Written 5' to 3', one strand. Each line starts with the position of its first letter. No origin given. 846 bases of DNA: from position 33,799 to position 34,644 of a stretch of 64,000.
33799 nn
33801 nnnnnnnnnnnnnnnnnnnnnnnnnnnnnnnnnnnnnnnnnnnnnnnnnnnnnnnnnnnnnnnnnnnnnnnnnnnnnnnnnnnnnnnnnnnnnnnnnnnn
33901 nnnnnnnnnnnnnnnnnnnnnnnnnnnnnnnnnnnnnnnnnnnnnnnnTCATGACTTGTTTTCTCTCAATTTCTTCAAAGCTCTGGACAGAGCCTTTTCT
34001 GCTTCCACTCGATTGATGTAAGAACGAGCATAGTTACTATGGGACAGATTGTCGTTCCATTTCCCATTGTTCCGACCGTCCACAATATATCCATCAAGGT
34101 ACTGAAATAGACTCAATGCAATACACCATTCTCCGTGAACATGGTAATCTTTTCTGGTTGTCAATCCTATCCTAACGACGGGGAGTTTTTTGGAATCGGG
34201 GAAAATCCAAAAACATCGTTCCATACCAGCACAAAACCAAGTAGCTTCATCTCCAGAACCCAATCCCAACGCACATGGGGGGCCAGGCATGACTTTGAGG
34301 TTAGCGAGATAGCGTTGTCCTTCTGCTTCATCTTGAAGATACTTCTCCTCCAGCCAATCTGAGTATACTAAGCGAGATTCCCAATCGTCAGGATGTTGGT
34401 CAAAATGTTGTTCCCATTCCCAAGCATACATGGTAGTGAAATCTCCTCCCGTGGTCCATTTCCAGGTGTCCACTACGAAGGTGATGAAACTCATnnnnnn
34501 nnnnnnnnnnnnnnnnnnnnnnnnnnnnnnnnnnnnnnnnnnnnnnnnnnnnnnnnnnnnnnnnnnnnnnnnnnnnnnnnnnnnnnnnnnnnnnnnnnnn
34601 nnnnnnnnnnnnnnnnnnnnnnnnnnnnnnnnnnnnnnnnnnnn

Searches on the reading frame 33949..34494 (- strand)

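Call 90: search_protein_families(library=pfam, proteins=[window:33949-34494:-], max_evalue=0.5)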
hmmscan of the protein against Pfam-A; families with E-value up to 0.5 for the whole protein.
window:33949-34494:- (181 aa): 0 families

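Call 91: search_protein_families(library=ncbifam, proteins=[window:33949-34494:-], max_evalue=1)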
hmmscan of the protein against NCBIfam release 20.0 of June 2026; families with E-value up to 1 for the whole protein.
window:33949-34494:- (181 aa): 1 family
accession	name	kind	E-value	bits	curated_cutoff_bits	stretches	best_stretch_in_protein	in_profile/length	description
TIGR02996.1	rpt_mate_G_obs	domain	1.3e-05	24.8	29.05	1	33-58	11-36/45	TIGR02996 domain-containing protein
